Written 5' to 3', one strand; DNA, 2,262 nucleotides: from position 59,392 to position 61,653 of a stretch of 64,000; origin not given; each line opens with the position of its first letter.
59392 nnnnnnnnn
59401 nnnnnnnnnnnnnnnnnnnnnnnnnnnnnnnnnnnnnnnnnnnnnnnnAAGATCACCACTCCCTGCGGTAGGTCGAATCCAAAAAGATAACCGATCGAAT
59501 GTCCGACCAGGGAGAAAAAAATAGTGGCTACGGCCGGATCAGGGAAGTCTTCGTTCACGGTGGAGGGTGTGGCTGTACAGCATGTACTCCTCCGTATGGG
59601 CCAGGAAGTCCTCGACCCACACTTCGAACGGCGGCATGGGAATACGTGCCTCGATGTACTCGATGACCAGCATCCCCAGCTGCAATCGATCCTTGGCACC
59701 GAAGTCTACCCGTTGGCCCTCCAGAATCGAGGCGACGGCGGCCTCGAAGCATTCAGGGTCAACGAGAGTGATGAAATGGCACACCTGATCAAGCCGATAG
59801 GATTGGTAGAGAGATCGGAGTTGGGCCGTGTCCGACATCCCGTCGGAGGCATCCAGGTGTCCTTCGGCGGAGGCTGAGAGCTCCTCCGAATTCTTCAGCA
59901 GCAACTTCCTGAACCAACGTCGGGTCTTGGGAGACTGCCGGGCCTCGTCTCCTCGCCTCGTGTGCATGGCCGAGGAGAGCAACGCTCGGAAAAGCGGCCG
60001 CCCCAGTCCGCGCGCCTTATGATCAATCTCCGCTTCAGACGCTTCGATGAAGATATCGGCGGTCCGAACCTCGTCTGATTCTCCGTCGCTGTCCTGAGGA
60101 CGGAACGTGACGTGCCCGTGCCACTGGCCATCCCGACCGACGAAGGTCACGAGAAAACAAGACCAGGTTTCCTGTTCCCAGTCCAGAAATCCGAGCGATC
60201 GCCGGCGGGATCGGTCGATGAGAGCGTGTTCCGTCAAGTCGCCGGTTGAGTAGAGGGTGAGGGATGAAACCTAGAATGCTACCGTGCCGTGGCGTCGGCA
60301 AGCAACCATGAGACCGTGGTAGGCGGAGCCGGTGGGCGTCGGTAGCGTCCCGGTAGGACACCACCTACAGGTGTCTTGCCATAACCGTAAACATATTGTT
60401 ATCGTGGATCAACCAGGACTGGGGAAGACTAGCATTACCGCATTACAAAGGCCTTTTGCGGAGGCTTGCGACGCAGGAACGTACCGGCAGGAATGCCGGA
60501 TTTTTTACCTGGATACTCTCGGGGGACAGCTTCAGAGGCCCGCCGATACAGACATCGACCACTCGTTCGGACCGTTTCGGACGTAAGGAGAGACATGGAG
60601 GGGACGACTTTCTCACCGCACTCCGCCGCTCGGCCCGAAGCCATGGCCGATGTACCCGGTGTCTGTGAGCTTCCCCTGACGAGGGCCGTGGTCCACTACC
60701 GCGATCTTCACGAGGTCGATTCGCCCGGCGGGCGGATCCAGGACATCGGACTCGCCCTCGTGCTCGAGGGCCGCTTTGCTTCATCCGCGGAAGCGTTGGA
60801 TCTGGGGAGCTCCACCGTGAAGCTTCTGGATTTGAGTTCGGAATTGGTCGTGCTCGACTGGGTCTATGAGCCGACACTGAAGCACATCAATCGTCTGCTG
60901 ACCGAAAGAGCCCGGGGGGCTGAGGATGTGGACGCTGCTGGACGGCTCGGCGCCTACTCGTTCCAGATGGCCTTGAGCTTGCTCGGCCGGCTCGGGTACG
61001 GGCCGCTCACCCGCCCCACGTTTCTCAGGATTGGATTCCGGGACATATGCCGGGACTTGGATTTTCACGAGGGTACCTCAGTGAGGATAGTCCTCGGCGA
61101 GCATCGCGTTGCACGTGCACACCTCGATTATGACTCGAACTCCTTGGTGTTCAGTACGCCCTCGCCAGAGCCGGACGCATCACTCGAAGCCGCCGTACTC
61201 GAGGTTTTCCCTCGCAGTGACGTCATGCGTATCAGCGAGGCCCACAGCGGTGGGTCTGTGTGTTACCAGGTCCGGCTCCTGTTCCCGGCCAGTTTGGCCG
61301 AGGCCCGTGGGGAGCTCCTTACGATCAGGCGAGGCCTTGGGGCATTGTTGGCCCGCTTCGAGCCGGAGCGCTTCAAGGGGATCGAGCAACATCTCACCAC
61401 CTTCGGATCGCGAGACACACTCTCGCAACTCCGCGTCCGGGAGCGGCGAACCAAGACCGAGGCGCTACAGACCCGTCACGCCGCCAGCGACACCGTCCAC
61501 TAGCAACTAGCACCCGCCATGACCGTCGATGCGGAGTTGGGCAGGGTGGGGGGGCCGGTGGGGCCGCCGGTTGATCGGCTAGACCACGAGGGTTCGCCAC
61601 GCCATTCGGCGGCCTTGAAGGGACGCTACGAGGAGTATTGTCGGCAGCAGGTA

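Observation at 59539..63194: Cluster of hypothetical genes where two unrecognised domains are fused in one protein and split across two neighbours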

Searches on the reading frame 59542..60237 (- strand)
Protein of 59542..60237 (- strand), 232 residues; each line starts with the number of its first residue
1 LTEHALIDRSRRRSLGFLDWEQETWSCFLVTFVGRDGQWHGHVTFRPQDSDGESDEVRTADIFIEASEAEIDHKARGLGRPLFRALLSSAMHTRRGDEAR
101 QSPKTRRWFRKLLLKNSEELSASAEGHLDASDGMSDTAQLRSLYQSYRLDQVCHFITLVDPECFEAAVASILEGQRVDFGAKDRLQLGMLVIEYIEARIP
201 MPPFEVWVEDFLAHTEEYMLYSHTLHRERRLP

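Call 7: search_protein_families(library=pfam, max_evalue=1, proteins=[window:59542-60237:-])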
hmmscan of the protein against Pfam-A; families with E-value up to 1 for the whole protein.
seq(232 aa): 1 family
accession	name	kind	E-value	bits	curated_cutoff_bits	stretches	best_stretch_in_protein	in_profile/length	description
PF22575.2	Vir1p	-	0.2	9.7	29.5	1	139-182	217-261/922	Virilizer, yeast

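Call 8: search_protein_families(library=ncbifam, max_evalue=1, proteins=[window:59542-60237:-])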
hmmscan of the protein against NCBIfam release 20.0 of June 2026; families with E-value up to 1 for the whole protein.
seq(232 aa): 0 families

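Call 9: find_homologous_proteins(query=window:59542-60237:-, max_evalue=0.01)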
Query seq(232 aa) (232 aa): 768 proteins with E <= 0.01 among 1266 candidates; the best 120 are listed.
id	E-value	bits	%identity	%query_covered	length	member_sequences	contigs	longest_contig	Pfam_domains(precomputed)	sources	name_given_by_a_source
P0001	7.8e-143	492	92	100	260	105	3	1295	-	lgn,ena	-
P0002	9.5e-135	465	90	100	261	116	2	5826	-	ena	-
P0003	3.4e-134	464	88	100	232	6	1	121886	-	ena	-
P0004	6.3e-133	460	87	100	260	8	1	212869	-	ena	-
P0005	1.1e-131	455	87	100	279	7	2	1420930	-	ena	-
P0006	4.7e-131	453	86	100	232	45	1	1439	-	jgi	jgi:hypothetical protein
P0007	1.4e-130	452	86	100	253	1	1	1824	-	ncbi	-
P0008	3.0e-130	451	85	100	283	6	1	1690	-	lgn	-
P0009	1.1e-129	449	85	100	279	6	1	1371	-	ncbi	-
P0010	5.6e-129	447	83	100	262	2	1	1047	-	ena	-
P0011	1.9e-128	445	84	100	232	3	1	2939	-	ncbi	-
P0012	2.7e-128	444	83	100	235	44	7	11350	-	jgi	jgi:hypothetical protein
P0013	5.8e-128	443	84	100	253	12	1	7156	-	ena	-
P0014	1.4e-127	442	84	100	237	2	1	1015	-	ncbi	-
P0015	1.8e-127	442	83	100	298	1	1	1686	-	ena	-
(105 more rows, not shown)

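Call 13: find_related_loci(query=A1, collection=genome_contigs, flank=10000)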
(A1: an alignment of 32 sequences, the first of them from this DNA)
Query A1 (232 aa) in genome_contigs; peptide patterns used: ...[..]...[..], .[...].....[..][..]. (x = any residue, [..] = any of these).
193 stretches matched a pattern; 136 encode a relative of the query (tblastn E <= 1e-3); the best 80 are kept; 80 distinct loci.
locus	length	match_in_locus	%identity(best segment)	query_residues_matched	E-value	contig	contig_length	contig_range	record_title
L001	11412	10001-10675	89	1-232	9e-139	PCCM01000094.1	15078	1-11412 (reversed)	MAG: Gemmatimonadetes bacterium isolate NP105 31426, whole genome shotgun sequence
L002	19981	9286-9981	86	1-232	1e-136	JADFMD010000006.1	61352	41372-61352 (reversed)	MAG: Gemmatimonadetes bacterium isolate B56T3L14 B56T3L14_NODE170, whole genome shotgun sequence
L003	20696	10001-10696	88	1-232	3e-136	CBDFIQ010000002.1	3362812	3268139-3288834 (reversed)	MAG: Longimicrobiales bacterium isolate 5dc54ac6-8f59-47ea-946d-6c49d2011641 genome assembly, contig: contig_2, whole ge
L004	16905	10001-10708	85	1-232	2e-132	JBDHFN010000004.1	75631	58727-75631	MAG: Gemmatimonadota bacterium isolate M8-58_Bin_228 M8-58_Bin_228_scaffold_1044, whole genome shotgun sequence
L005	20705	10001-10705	84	1-232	8e-132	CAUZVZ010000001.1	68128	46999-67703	MAG: Gemmatimonadales bacterium UBA6960 isolate CB11b_AW.113 genome assembly, contig: Ga0310124_10000059, whole genome s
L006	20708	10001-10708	83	1-232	2e-130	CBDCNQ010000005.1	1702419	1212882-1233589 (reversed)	MAG: Longimicrobiales bacterium isolate d8bee37e-1321-4159-a081-4b2882c6cdfe genome assembly, contig: contig_5, whole ge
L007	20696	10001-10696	84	1-232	4e-130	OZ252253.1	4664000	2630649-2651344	MAG: Longimicrobiales bacterium isolate 06048559-b685-4564-8c5e-4a77601f0fd8 genome assembly, chromosome: 1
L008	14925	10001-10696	80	1-232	1e-126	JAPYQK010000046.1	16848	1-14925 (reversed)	MAG: Longimicrobiales bacterium isolate PW2.metabat2.149 PW2_4072_length_16848_cov_8.678616, whole genome shotgun sequen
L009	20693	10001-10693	69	1-232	3e-108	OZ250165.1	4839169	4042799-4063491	MAG: Longimicrobiales bacterium isolate 36211dbd-b4a1-46f7-a7f4-81aaf8368965 genome assembly, chromosome: 1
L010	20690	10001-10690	69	1-232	1e-106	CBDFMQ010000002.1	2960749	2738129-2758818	MAG: Longimicrobiales bacterium isolate 46febe96-b3b4-4271-9ea5-aa9cab44c421 genome assembly, contig: contig_2, whole ge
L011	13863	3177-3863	66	1-232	7e-101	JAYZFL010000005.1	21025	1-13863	MAG: Gemmatimonadota bacterium isolate XB_MAG165 DB_MAG165_0005, whole genome shotgun sequence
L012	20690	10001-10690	69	1-232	8e-101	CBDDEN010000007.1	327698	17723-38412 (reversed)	MAG: Longimicrobiales bacterium isolate 39b69aeb-8238-4d97-8a7e-e217078665d9 genome assembly, contig: contig_7, whole ge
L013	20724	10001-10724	71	1-232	1e-97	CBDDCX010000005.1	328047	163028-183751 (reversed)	MAG: Longimicrobiales bacterium isolate 1ca9a963-9358-4986-a9f1-8c59e70a6eca genome assembly, contig: contig_5, whole ge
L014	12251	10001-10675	59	7-232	3e-88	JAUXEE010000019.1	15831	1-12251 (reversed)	MAG: Gemmatimonadota bacterium isolate CSMAG_2869 CSMAG_2869_k117_5464844_length_15831_cov_29.0000, whole genome shotgun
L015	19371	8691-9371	60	10-232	4e-87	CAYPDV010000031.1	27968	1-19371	MAG TPA_asm: uncultured Gemmatimonadaceae bacterium isolate SRP284430_co1_185 genome assembly, contig: NODE_857_length_2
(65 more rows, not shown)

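Call 18: predict_structure(alignment_id=A1)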
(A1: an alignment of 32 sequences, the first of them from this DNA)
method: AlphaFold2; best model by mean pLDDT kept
length: 232 residues; sequences in the alignment: 32
mean_pLDDT: 60.8   pTM: 0.43
mean pLDDT of the five models: 60.8, 58.1, 57.8, 57.6, 57.0
residues with pLDDT >= 90: 19; 70-90: 55; 50-70: 74; < 50: 84
segments of 3 or more residues with pLDDT < 50: 1-6, 97-134, 174-196, 198-200, 223-232
pLDDT, mean of each block of 10 residues (from residue 1): 49 89 90 87 85 71 80 75 71 55 39 43 42 56 62 53 58 48 38 46 65 58 43 37
secondary structure, 60 per line:
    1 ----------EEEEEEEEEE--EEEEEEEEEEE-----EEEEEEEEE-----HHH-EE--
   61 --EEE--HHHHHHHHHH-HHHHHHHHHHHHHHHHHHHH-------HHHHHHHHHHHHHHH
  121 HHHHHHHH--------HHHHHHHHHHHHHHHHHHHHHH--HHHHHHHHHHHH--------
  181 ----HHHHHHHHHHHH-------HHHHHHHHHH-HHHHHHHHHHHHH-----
elements in order: E11-20 E23-33 E39-47 E63-65 H68-77 H79-98 H106-128 H137-158 H161-172 H185-196 H204-213 H215-227
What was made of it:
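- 59539..60237 (-): p232: 232-aa protein with a TTG start. Architecture is N domain (residues ~11-91, about 59965-60207), a ~45-residue linker, C domain (residues ~136-227, about 59557-59832), then an invariant C-terminal tail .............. In the AF2 model the N domain has pLDDT 71-90 and the C half is helical but low-confidence (call 18).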

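Call 21: fold_search(model_id=the predicted structure, library=pdb)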
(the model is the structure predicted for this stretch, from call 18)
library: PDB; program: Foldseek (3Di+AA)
matches with E <= 10: 262; with E <= 0.001: 0
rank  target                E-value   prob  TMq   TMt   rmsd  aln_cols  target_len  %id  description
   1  9vz0_I                2.3e-01  0.12  0.14  0.15  27.9       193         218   16  Cryo-EM structure of the head of contracted P1 (released 2025-10-22)
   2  5npg_MODEL_1_A        7.9e-01  0.16  0.11  0.28  13.3        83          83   16  Solution structure of Drosophila melanogaster Loquacious dsRBD1 (released 2017-10-04)
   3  2z4h_A                9.3e-01  0.44  0.14  0.17   4.4        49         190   20  Crystal structure of the Cpx pathway activator NlpE from Escherichia coli (released 2007-09-04)
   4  3c99                  9.9e-01  0.12  0.13  0.09   9.6        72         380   14  Structural Basis of Histone H4 Recognition by p55 (released 2008-05-13)
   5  3hx8_C                9.9e-01  0.09  0.14  0.21   6.4        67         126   10  Crystal structure of putative ketosteroid isomerase (NP_103587.1) from Mesorhizobium loti at 1.45 A resolution (released 2009-07-07)
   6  3hx8_B                1.0e+00  0.09  0.13  0.20   5.5        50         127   14  Crystal structure of putative ketosteroid isomerase (NP_103587.1) from Mesorhizobium loti at 1.45 A resolution (released 2009-07-07)
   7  2xyi_A                1.2e+00  0.16  0.13  0.08   8.7        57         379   10  Crystal Structure of Nurf55 in complex with a H4 peptide (released 2011-05-04)
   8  6nq3_E                1.2e+00  0.11  0.13  0.08   9.5        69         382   10  Crystal Structure of a SUZ12-RBBP4-PHF19-JARID2 Heterotetrameric Complex (released 2020-01-29)
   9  4h62_Q                1.3e+00  0.11  0.15  0.13   7.5        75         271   15  Structure of the Saccharomyces cerevisiae Mediator subcomplex Med17C/Med11C/Med22C (released 2012-10-31)
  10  3hx8_A                1.3e+00  0.08  0.14  0.21   6.1        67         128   10  Crystal structure of putative ketosteroid isomerase (NP_103587.1) from Mesorhizobium loti at 1.45 A resolution (released 2009-07-07)
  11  8tx8_B                1.4e+00  0.12  0.12  0.08  10.0        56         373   14  Crystal Structure of RBBP4 bound to ZNF512B peptide (released 2024-11-06)
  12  9xzi_B                1.4e+00  0.08  0.12  0.08   8.9        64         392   12  Crystal Structure of the SUZ12-RBBP4-PHF19-EPOP PRC2.1 Subcomplex (released 2026-02-11)
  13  6gru_A                1.5e+00  0.13  0.13  0.15   5.3        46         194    4  Crystal structure of human NUDT5 (released 2018-06-27)
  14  6gru_B                1.5e+00  0.13  0.12  0.14   5.3        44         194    4  Crystal structure of human NUDT5 (released 2018-06-27)
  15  5xxq_A                1.5e+00  0.12  0.12  0.08  10.2        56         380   14  Crystal structure of RBBP4: ZNF827 and its function in telomere (released 2018-08-08)
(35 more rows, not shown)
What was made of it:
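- Tried and rejected: This model is low-confidence outside the N domain (call 21).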

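Call 62: search_protein_families(library=padloc, max_evalue=0.1, proteins=[window:59542-60237:-])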
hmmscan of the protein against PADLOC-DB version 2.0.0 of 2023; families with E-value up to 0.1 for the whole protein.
window:59542-60237:- (232 aa): 0 families

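Call 63: search_protein_families(library=phrogs, max_evalue=0.1, proteins=[window:59542-60237:-])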
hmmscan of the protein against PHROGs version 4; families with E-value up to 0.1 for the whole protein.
window:59542-60237:- (232 aa): 0 families

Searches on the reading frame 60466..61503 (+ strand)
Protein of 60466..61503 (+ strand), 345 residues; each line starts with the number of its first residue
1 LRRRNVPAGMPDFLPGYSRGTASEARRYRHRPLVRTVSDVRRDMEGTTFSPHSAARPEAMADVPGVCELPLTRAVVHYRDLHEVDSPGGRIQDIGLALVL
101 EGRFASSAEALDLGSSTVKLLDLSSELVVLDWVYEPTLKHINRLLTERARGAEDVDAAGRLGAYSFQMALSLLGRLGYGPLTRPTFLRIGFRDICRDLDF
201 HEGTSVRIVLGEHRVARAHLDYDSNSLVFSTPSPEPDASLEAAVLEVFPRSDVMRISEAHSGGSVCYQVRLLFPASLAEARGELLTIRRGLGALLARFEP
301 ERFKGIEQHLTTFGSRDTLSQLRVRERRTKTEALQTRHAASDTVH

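Call 7: search_protein_families(library=pfam, max_evalue=1, proteins=[window:60466-61503:+])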
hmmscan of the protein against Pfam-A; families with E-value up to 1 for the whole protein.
window:60466-61503:+ (345 aa): 0 families

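Call 8: search_protein_families(library=ncbifam, max_evalue=1, proteins=[window:60466-61503:+])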
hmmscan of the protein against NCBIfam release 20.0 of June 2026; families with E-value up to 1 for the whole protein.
window:60466-61503:+ (345 aa): 0 families

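Call 62: search_protein_families(library=padloc, max_evalue=0.1, proteins=[window:60595-61500:+])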
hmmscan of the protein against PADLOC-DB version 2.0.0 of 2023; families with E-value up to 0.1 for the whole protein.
window:60595-61500:+ (302 aa): 0 families

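Call 63: search_protein_families(library=phrogs, max_evalue=0.1, proteins=[window:60595-61500:+])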
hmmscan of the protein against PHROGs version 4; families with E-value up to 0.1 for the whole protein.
window:60595-61500:+ (302 aa): 0 families

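Call 70: search_solved_structures(query=A9, max_evalue=10, show_alignments=1)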
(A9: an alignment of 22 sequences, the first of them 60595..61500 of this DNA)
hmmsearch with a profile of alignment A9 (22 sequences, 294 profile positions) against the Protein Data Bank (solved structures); distinct sequences matched with E-value up to 10: 1.
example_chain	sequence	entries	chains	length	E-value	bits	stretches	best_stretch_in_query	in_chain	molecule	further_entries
2rif_A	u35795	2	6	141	0.37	12.9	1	218-256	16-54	Conserved protein with 2 CBS domains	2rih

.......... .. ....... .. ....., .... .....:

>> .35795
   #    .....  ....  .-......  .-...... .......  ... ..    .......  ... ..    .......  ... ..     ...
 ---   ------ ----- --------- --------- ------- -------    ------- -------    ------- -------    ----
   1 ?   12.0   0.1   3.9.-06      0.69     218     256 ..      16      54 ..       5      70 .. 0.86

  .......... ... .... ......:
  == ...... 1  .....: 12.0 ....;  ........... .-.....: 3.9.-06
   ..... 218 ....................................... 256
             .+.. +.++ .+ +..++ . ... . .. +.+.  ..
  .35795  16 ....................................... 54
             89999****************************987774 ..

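Call 71: search_protein_families(library=pfam, alignment_id=A9, max_evalue=1)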
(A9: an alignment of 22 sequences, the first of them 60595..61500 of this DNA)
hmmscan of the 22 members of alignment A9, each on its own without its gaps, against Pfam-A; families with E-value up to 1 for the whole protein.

A. member 1, window:60595-61500:+ (302 aa): 0 families

B. families by the number of members that match (of 22 scanned): 2 families
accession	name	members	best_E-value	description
PF22167.2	PH0730-like_N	1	0.16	PH0730-like, N-terminal domain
PF02233.22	PNTB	1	0.26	NAD(P) transhydrogenase beta subunit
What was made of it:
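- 60595..61503 (+): 302-aa orphan protein. It has many invariant polar residues, including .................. and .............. It ends 15 nt before the C-N gene. No PDB or Pfam hit (calls 70, 71).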

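Call 77: find_homologous_proteins(query=A9, max_evalue=0.001)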
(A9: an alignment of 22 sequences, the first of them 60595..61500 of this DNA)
Query A9 (22 sequences) (302 aa, profile of the alignment): 1044 proteins with E <= 0.001 among 8000 candidates; the best 120 are listed.
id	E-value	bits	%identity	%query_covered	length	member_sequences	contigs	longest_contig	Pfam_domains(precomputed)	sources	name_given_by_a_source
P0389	4.3e-146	504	76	100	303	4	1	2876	-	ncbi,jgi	-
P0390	1.5e-145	502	77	100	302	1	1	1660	-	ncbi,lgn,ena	-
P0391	1.5e-145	502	77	100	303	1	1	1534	-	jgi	-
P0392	1.8e-145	502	75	100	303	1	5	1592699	-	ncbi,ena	-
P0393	2.3e-145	501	57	96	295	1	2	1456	-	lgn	-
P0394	3.3e-145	501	77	100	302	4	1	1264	-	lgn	-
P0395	4.4e-145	500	76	100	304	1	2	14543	-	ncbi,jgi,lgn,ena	jgi:hypothetical protein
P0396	6.2e-145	500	59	96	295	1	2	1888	-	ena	-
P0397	1.2e-144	499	77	97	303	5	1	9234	-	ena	-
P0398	2.0e-144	498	60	96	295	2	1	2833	-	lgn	-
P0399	2.8e-144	498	60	96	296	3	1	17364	-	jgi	jgi:hypothetical protein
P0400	4.9e-144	497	60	96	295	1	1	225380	-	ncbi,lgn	ncbi:MAG: hypothetical protein AMXMBFR53_04340 [Gemmatimonadota bacterium]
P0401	8.3e-144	496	57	98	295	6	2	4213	-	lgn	-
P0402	1.2e-143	496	61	96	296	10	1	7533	-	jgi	jgi:hypothetical protein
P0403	1.2e-143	496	60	96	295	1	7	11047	-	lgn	-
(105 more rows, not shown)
